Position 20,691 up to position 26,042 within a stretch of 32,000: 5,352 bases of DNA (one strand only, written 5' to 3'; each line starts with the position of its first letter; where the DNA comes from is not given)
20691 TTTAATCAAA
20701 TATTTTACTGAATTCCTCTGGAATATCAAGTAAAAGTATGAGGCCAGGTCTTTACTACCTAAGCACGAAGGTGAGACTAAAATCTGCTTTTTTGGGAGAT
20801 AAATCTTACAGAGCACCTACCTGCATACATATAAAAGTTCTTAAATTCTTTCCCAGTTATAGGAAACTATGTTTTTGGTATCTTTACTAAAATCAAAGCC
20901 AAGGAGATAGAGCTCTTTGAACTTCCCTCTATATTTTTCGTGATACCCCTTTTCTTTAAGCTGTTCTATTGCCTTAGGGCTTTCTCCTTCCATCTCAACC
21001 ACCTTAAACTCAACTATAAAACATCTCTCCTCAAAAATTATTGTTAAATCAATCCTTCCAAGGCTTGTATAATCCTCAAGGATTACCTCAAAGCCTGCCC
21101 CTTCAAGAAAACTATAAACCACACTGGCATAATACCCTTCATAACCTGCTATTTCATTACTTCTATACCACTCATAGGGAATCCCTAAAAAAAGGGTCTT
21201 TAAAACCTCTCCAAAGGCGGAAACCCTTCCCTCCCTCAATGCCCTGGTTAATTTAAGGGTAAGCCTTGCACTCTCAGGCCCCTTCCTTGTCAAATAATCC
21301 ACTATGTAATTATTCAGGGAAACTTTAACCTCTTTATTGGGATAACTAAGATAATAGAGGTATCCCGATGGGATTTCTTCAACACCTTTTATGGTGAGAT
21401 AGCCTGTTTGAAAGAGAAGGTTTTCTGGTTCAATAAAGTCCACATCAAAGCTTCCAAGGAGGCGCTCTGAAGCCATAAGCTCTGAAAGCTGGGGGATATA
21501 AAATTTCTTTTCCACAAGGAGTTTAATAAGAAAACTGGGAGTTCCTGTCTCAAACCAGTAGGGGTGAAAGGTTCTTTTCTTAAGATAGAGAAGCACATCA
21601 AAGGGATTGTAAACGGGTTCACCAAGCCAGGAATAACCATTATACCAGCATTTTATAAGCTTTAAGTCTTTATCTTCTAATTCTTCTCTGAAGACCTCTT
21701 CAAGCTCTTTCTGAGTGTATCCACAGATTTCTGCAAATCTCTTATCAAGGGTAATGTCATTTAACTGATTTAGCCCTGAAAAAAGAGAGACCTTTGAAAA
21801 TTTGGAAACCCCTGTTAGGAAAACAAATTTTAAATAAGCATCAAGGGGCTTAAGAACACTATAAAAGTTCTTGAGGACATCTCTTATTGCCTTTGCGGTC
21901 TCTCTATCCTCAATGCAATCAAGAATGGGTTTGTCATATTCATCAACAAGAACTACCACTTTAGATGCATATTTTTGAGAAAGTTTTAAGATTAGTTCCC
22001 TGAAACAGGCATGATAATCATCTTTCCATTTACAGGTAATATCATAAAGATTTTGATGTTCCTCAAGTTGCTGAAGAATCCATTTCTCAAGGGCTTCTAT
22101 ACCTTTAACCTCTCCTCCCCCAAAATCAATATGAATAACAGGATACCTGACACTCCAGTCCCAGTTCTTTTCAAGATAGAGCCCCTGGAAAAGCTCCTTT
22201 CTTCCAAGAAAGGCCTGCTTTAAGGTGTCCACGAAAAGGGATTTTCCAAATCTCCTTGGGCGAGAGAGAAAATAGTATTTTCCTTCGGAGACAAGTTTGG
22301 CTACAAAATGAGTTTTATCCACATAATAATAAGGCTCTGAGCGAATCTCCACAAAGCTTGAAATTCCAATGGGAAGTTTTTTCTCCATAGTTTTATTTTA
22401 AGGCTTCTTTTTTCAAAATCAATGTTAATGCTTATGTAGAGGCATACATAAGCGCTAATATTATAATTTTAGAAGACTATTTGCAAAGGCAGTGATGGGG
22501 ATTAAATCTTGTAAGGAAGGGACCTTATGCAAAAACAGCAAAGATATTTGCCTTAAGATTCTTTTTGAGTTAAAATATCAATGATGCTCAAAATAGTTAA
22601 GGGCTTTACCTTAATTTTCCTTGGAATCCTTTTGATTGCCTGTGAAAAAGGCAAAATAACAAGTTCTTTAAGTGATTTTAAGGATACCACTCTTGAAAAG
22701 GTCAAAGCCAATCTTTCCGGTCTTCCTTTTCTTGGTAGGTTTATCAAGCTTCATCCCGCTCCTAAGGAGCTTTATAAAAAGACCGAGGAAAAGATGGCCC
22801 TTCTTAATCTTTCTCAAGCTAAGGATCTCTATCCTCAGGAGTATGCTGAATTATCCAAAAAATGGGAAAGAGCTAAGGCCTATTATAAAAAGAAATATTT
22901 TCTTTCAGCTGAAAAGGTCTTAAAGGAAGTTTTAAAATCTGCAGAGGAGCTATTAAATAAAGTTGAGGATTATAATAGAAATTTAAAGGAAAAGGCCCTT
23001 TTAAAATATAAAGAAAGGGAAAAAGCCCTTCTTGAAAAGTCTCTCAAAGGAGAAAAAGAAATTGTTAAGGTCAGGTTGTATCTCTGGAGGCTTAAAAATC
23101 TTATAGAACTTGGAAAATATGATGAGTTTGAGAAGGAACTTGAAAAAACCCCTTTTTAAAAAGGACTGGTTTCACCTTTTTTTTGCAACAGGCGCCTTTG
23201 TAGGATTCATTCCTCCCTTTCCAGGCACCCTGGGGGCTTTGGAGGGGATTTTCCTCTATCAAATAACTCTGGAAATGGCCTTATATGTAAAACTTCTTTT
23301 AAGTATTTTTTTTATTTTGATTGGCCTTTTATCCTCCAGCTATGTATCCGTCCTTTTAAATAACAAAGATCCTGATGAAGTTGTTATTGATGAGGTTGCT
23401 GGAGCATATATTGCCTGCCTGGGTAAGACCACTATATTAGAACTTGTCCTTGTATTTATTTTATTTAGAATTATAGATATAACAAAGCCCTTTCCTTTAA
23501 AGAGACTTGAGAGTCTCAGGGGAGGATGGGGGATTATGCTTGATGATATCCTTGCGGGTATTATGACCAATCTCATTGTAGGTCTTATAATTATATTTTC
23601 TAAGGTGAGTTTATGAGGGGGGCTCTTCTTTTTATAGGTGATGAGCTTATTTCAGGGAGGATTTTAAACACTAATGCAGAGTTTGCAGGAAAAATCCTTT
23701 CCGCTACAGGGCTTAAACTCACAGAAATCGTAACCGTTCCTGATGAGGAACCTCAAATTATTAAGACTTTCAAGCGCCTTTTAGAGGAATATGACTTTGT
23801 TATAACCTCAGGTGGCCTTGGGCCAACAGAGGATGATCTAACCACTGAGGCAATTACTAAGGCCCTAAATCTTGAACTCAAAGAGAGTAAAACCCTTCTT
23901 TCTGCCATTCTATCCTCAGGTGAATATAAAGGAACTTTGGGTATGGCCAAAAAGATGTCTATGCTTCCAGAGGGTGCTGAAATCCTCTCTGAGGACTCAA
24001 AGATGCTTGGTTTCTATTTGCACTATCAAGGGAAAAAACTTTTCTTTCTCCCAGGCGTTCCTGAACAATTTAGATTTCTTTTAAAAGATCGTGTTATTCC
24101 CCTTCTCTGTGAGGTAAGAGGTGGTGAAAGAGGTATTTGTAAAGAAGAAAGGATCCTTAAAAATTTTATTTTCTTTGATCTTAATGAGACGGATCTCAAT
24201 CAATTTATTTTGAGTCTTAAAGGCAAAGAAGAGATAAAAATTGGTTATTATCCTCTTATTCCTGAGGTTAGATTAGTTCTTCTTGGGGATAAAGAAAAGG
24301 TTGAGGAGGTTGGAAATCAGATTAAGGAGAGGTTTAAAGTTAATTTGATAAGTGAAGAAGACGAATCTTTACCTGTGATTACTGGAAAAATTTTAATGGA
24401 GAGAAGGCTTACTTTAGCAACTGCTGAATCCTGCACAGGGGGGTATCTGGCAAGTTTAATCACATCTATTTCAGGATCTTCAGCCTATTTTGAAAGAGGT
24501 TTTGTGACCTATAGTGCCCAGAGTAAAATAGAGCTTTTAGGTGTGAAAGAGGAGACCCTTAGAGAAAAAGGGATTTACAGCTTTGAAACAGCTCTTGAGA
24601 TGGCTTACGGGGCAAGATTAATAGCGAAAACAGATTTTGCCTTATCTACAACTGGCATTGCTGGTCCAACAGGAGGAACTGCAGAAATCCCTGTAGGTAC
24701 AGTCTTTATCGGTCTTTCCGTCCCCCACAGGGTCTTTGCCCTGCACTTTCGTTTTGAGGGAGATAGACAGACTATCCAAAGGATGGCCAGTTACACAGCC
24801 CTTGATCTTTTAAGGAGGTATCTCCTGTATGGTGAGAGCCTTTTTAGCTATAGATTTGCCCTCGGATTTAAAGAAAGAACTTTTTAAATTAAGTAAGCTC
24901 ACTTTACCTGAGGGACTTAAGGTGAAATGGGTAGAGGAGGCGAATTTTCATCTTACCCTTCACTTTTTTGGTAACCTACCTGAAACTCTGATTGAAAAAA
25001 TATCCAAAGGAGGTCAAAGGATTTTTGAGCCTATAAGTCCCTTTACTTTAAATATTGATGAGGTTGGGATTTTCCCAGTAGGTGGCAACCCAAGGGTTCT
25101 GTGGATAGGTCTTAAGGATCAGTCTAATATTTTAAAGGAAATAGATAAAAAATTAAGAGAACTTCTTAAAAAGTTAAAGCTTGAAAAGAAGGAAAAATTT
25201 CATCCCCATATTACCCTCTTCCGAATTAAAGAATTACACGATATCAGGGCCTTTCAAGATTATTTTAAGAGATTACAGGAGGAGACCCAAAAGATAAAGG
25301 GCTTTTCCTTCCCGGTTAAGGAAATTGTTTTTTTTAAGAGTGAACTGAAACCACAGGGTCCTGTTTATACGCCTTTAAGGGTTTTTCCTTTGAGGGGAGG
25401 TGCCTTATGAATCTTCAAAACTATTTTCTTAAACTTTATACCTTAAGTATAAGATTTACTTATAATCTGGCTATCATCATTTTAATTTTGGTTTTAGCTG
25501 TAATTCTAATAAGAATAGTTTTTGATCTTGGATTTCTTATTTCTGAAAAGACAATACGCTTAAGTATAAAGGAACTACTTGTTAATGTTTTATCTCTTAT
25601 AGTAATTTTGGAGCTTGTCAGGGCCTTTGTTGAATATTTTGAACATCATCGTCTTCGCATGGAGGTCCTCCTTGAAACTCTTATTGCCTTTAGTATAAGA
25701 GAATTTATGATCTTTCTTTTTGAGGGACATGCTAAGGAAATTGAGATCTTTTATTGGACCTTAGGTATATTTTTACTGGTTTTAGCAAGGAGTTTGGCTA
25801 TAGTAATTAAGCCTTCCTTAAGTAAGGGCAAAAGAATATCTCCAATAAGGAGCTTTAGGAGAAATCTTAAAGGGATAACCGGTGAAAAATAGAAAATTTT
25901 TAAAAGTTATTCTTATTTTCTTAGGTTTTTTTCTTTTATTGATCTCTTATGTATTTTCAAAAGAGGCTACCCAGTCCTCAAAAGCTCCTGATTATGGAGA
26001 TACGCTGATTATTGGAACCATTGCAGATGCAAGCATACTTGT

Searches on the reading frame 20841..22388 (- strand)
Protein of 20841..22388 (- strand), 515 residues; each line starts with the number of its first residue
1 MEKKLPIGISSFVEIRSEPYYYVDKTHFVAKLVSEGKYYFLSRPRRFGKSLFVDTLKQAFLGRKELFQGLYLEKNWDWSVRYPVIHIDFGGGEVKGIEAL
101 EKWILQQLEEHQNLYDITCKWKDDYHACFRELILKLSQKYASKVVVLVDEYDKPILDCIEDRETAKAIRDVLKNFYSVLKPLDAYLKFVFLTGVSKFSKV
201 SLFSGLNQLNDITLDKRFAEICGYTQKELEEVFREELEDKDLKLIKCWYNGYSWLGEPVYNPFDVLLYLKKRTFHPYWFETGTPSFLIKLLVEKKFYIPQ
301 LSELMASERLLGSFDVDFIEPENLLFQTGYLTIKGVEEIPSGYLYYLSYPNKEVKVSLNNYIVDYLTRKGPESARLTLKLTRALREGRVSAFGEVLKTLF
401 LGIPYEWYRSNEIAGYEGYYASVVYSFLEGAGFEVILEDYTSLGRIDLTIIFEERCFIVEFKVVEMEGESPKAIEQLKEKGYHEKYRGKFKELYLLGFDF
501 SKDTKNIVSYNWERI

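Call 3: search_protein_families(library=pfam, proteins=[window:20841-22388:-], max_evalue=0.01)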
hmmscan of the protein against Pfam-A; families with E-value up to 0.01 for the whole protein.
window:20841-22388:- (515 aa): 2 families
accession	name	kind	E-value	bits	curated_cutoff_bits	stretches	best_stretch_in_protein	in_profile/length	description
PF09820.16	AAA-ATPase_like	-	1.5e-70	237.6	26.1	1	6-203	1-201/201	Predicted AAA-ATPase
PF08011.17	PDDEXK_9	-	2.7e-18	66.3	25.5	1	416-508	2-103/105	PD-(D/E)XK nuclease superfamily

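Call 4: search_protein_families(library=ncbifam, proteins=[window:20841-22388:-], max_evalue=0.01)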
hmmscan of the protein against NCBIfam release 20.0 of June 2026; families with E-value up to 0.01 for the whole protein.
window:20841-22388:- (515 aa): 0 families

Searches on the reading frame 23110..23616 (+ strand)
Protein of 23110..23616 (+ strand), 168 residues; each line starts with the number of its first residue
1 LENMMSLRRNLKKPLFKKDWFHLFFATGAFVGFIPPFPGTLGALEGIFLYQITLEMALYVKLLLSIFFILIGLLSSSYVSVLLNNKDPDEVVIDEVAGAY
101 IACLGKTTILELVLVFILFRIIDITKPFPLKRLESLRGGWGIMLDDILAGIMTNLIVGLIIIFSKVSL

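Call 40: search_protein_families(library=pfam, proteins=[window:23110-23616:+], max_evalue=0.001)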
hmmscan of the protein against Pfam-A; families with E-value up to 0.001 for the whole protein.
window:23110-23616:+ (168 aa): 1 family
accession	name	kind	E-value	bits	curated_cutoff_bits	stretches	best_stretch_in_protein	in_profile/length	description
PF04608.18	PgpA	-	5.9e-36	124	28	1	24-160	1-140/141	Phosphatidylglycerophosphatase A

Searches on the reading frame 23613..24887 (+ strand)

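Call 40: search_protein_families(library=pfam, proteins=[window:23613-24887:+], max_evalue=0.001)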
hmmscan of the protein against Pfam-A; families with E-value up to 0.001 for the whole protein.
window:23613-24887:+ (424 aa): 2 families
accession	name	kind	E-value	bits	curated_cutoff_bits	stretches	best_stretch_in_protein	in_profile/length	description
PF02464.23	CinA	-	3.1e-52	176.7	23.5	1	254-404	5-155/155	Competence-damaged protein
PF00994.29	MoCF_biosynth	-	5.5e-27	94.7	26.6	1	5-165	2-142/144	Probable molybdopterin binding domain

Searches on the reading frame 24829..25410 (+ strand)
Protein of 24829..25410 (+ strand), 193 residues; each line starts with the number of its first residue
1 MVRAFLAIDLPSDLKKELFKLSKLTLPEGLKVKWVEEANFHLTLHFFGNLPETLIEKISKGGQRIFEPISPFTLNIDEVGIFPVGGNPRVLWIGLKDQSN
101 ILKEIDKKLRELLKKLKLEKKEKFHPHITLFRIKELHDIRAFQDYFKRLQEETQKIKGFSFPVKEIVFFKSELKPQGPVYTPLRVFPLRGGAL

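Call 3: search_protein_families(library=pfam, proteins=[window:24829-25410:+], max_evalue=0.01)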
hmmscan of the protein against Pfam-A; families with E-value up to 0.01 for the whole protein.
window:24829-25410:+ (193 aa): 3 families
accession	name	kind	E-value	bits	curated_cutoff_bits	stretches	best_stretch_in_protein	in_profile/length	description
PF02834.22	LigT_PEase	-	2.7e-29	101.6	23.3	2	99-180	8-87/87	LigT like Phosphoesterase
PF13563.12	2_5_RNA_ligase2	-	8.9e-13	49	27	1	33-172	19-149/152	2'-5' RNA ligase superfamily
PF10469.15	AKAP7_NLS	-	9.7e-09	35.8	24.4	1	6-154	5-173/208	AKAP7 2'5' RNA ligase-like domain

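Call 4: search_protein_families(library=ncbifam, proteins=[window:24829-25410:+], max_evalue=0.01)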
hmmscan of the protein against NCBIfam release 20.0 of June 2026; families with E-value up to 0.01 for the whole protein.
window:24829-25410:+ (193 aa): 3 families
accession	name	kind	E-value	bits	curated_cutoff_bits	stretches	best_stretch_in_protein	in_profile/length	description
TIGR02258.1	2_5_ligase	equivalog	1.9e-42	145.2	65.7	1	2-188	1-180/180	RNA 2',3'-cyclic phosphodiesterase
NF011704.0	PRK15124.1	equivalog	1.2e-14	54.7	184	1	3-134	6-132/176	RNA 2',3'-cyclic phosphodiesterase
NF010223.0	PRK13679.1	equivalog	0.00036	20.4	129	1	41-150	34-135/170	hypothetical protein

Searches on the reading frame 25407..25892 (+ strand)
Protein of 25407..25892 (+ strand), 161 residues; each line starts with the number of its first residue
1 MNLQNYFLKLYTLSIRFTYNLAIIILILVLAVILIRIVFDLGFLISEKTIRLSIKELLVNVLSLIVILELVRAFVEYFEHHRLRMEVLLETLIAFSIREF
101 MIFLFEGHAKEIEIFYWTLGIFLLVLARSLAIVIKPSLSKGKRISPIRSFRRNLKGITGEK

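Call 40: search_protein_families(library=pfam, proteins=[window:25407-25892:+], max_evalue=0.001)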
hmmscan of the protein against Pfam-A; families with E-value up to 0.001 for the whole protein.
window:25407-25892:+ (161 aa): 1 family
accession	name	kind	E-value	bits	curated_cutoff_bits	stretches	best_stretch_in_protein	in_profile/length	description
PF06146.17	PsiE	-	3.3e-09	37.4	23.9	1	22-128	9-114/122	Phosphate-starvation-inducible E family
